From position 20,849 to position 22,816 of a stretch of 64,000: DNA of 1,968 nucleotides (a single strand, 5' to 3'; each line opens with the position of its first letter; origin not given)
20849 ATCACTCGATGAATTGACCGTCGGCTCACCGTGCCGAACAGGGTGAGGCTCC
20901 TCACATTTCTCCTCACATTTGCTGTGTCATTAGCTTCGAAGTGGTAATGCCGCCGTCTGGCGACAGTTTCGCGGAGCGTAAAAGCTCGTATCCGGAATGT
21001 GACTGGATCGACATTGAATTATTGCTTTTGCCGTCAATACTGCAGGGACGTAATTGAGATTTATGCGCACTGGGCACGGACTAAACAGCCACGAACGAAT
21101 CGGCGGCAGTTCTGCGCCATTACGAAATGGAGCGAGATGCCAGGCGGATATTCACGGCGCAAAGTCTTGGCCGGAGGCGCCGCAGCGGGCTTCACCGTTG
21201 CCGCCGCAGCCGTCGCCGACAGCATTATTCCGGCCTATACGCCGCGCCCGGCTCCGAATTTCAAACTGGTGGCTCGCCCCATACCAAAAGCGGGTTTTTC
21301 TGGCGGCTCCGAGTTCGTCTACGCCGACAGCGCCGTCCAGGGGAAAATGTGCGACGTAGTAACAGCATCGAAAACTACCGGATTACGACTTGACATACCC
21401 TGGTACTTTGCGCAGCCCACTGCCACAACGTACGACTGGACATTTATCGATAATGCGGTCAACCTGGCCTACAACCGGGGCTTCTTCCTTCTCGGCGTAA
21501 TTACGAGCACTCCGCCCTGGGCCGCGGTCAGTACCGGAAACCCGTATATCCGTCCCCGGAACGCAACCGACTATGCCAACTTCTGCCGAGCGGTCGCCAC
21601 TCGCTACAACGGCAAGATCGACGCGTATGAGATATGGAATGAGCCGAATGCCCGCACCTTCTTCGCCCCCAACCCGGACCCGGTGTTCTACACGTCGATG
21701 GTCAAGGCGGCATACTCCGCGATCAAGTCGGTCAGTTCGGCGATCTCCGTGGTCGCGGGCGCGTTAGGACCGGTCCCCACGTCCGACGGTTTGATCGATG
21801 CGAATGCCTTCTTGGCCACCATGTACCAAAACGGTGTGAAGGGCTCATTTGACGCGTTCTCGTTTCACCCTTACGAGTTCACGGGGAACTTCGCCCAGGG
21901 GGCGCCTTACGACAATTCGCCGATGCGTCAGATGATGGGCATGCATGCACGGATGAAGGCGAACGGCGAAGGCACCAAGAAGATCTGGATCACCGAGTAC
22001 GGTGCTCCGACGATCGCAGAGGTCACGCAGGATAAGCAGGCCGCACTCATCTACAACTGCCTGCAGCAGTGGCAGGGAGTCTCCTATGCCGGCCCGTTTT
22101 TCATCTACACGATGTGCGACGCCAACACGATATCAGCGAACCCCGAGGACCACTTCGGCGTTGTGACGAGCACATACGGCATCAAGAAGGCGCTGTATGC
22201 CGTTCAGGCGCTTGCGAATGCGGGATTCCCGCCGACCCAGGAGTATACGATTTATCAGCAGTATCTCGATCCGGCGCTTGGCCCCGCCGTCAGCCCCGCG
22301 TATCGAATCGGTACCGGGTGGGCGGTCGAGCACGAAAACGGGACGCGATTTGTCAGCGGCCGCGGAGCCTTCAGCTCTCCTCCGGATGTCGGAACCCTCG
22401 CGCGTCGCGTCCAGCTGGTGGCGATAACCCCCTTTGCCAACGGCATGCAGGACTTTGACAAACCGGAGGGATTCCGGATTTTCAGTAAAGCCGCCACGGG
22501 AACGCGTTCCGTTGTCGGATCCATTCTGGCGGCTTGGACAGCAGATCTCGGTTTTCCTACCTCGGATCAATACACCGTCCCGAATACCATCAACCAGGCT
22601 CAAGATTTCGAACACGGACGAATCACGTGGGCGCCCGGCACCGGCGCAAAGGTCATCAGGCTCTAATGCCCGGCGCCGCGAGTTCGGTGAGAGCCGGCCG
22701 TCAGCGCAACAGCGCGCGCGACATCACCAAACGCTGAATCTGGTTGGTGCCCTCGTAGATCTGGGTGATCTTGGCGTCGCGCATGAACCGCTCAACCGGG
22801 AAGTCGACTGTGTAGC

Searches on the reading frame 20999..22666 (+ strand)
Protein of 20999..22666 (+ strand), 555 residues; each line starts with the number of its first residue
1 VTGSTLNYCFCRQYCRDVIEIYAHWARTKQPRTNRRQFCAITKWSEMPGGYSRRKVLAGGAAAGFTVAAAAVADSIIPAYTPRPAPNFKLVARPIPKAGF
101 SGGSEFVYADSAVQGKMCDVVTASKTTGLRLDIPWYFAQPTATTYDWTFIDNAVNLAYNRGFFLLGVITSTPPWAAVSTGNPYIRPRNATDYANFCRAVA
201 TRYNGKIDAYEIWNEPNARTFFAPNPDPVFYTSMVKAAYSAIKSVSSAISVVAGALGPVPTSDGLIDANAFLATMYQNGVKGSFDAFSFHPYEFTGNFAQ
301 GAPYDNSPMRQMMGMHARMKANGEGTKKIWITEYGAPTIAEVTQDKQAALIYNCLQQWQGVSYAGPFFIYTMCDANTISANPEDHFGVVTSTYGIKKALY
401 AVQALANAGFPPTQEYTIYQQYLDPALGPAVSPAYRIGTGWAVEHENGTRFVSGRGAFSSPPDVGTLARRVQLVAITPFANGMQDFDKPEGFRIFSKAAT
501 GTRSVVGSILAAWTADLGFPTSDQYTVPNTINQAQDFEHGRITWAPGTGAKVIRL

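Call 28: search_protein_families(library=pfam, proteins=[window:20999-22666:+], max_evalue=0.1)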
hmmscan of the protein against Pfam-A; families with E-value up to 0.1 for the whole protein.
window:20999-22666:+ (555 aa): 6 families
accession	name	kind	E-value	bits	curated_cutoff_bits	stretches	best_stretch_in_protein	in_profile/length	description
PF08310.17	LGFP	-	5.5e-14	52.7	22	2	517-554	1-38/53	LGFP repeat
PF00150.24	Cellulase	-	8.4e-08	32.5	23.5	1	101-357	11-258/272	Cellulase (glycosyl hydrolase family 5)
PF01229.23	Glyco_hydro_39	-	7.4e-05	22.2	26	1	209-319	151-254/472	Glycosyl hydrolases family 39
PF02449.21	Glyco_hydro_42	-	0.031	14.1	21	1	134-174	33-74/376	Beta-galactosidase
PF11790.14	Glyco_hydro_cc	-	0.036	14.1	21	1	269-370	125-208/237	Glycosyl hydrolase catalytic core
PF00332.24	Glyco_hydro_17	-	0.095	12.7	28.2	0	312-392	209-297/306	Glycosyl hydrolases family 17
